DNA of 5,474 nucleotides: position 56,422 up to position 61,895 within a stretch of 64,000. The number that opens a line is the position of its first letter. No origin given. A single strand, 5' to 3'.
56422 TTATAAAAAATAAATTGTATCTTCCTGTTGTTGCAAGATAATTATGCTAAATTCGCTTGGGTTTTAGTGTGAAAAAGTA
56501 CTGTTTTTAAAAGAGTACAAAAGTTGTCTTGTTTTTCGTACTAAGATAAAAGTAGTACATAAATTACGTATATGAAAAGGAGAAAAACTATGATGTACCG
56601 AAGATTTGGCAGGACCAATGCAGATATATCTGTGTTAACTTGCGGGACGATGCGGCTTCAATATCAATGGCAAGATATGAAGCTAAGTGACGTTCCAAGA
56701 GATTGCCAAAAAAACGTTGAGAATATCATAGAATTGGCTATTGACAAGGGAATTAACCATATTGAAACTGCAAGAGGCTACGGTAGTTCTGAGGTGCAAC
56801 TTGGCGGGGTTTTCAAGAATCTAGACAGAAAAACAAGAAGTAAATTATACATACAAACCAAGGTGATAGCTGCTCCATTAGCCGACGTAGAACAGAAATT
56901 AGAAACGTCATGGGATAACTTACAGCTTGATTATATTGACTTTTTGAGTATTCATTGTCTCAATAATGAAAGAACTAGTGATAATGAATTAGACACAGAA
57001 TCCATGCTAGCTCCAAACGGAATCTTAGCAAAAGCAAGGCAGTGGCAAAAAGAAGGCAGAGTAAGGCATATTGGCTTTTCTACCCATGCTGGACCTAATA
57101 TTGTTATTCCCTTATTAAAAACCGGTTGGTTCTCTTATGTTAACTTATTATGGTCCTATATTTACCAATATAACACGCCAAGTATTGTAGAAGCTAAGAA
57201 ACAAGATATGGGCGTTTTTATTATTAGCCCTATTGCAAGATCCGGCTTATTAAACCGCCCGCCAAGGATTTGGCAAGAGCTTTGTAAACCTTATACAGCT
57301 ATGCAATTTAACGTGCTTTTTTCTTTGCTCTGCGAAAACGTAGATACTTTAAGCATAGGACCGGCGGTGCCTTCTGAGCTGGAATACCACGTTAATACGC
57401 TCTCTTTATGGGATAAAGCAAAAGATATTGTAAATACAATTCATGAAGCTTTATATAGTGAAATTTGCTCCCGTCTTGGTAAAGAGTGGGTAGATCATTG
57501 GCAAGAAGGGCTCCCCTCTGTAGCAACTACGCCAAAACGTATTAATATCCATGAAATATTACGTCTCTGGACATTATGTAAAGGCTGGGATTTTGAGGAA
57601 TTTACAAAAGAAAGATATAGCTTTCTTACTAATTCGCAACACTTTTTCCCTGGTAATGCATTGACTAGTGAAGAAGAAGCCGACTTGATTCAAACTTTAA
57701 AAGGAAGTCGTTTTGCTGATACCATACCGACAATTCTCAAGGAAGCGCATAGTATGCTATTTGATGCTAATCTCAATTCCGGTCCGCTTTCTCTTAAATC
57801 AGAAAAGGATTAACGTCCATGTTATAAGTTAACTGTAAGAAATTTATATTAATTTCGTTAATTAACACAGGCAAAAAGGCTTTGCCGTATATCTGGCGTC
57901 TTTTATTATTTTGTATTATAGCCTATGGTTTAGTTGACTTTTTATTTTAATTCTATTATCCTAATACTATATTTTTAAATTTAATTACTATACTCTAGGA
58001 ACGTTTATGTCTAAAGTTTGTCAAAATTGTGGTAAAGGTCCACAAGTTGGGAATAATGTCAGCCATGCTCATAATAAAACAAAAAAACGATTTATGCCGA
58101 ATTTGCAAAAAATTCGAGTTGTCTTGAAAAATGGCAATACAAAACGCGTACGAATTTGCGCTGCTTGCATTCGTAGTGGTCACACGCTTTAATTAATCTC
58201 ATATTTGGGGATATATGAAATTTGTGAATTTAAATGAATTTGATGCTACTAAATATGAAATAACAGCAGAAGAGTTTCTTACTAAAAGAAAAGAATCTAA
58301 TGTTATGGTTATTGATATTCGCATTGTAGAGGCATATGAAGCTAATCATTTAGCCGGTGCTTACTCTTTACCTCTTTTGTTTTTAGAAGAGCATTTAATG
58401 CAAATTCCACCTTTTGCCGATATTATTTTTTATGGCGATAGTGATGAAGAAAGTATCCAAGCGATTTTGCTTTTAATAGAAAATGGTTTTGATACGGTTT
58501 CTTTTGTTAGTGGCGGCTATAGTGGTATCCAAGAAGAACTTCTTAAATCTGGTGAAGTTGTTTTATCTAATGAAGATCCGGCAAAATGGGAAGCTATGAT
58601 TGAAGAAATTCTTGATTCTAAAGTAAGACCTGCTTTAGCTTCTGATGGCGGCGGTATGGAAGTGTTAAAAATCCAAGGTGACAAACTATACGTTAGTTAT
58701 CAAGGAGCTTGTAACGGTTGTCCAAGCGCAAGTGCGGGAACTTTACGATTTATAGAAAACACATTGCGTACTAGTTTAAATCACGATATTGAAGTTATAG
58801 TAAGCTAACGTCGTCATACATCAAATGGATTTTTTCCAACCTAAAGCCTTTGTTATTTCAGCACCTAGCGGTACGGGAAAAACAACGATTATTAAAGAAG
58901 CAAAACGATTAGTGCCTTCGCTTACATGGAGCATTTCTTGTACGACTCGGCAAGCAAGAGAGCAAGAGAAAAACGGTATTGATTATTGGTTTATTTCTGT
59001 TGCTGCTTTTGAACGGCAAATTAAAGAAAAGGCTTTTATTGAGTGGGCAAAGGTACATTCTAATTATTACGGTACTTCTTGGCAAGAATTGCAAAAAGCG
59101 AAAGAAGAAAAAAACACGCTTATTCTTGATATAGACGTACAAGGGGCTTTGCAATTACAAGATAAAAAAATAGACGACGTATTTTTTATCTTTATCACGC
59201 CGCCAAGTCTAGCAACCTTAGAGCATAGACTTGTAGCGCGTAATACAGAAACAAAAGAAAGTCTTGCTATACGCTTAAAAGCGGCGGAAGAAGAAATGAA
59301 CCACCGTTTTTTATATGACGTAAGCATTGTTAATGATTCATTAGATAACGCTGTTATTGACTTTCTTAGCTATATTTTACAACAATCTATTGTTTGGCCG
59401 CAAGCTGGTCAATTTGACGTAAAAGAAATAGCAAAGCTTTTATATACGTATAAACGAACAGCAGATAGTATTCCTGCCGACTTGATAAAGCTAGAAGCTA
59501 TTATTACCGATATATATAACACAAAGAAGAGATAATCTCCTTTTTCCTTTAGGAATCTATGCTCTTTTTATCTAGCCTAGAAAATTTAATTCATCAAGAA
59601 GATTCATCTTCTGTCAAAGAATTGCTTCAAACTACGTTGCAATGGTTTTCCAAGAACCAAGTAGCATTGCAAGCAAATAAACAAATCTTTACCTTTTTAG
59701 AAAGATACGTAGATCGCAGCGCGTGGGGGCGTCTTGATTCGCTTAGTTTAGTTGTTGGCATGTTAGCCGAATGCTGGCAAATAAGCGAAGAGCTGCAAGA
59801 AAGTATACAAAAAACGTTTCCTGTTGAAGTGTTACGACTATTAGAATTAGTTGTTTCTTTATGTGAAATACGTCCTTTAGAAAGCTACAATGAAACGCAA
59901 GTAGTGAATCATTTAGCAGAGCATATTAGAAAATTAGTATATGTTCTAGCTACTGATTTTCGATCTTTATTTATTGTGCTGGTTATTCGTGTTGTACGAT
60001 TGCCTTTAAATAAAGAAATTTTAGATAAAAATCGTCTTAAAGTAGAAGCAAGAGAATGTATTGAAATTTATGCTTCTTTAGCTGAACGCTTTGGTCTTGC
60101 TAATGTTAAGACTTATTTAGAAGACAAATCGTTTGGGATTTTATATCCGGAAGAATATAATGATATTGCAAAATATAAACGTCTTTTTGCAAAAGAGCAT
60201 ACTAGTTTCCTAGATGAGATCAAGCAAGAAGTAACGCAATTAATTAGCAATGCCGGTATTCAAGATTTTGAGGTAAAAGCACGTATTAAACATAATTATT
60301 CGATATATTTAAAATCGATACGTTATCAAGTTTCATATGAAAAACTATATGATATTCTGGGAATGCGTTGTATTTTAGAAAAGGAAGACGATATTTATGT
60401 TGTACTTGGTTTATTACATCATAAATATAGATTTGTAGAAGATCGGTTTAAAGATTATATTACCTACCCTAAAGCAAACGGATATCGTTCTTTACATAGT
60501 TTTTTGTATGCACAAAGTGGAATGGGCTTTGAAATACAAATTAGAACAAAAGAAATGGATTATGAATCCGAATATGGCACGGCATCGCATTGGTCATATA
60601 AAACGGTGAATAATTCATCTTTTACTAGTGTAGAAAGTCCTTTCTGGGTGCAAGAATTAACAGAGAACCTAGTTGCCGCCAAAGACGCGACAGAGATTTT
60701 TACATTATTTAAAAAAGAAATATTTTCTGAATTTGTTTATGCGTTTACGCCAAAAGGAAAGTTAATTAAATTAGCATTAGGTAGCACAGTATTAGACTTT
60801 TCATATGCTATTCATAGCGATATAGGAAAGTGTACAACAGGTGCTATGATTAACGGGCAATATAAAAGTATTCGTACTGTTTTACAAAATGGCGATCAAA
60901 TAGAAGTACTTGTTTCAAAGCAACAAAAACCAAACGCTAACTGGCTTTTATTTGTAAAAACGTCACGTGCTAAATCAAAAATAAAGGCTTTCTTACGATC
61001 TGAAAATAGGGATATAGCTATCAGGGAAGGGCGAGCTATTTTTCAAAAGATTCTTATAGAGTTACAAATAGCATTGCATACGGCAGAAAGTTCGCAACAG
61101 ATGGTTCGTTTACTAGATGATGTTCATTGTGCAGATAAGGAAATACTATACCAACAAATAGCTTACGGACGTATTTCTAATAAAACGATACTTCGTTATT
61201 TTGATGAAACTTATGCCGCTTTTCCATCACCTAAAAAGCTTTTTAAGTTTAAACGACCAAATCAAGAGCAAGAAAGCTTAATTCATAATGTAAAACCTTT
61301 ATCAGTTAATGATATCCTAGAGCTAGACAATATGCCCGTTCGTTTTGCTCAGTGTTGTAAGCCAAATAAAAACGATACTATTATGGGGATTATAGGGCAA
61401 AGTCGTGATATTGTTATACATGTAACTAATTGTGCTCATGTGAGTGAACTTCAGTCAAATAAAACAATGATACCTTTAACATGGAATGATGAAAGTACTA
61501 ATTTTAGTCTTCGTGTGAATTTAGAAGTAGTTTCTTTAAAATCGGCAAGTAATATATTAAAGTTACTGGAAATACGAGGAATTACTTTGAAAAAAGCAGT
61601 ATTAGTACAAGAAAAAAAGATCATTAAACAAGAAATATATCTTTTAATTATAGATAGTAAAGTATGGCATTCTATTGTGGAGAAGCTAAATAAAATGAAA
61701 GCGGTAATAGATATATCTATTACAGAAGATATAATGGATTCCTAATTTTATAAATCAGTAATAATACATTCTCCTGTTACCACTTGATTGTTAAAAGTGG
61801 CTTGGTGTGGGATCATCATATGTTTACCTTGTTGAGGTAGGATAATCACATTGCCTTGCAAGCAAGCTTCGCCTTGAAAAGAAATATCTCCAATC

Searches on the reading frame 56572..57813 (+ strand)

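Call 23: search_protein_families(library=pfam, proteins=[window:56572-57813:+], max_evalue=0.001)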
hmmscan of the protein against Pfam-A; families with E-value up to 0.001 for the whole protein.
window:56572-57813:+ (413 aa): 1 family
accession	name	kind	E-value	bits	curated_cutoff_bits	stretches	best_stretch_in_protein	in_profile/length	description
PF00248.27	Aldo_ket_red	-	2.4e-17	63.4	24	1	22-177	2-145/291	Aldo/keto reductase family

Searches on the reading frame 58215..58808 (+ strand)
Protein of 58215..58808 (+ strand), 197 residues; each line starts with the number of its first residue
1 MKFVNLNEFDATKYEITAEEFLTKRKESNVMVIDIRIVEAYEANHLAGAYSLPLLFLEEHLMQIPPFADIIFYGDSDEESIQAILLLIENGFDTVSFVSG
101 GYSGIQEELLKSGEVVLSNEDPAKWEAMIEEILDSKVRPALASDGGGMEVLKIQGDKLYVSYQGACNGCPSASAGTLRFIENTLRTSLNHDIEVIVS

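Call 23: search_protein_families(library=pfam, proteins=[window:58215-58808:+], max_evalue=0.001)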
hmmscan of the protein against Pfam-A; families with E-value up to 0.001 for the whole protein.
window:58215-58808:+ (197 aa): 2 families
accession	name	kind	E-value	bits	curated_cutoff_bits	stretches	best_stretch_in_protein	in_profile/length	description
PF01106.22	NifU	-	1.1e-20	74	27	1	129-195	1-67/67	NifU-like domain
PF00581.25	Rhodanese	-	7.8e-12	46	22.2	1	17-107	1-101/102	Rhodanese-like domain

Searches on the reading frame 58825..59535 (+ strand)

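Call 23: search_protein_families(library=pfam, proteins=[window:58825-59535:+], max_evalue=0.001)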
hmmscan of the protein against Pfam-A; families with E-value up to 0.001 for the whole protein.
window:58825-59535:+ (236 aa): 1 family
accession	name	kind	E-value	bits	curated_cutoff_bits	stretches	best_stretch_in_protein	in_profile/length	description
PF00625.27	Guanylate_kin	-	4.3e-44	150.8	25.2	1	7-184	3-179/182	Guanylate kinase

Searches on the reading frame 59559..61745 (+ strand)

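Call 23: search_protein_families(library=pfam, proteins=[window:59559-61745:+], max_evalue=0.001)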
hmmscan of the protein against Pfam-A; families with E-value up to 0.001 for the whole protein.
window:59559-61745:+ (728 aa): 3 families
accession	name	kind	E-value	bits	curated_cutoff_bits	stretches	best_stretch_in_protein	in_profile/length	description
PF04607.23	RelA_SpoT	-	7.4e-33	113.6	27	1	242-349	2-110/113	Region found in RelA / SpoT proteins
PF02824.27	TGS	-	1.2e-16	61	22.2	1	393-451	1-59/60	TGS domain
PF13328.12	HD_4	-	1.3e-11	44.9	27.2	1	58-180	35-155/156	HD domain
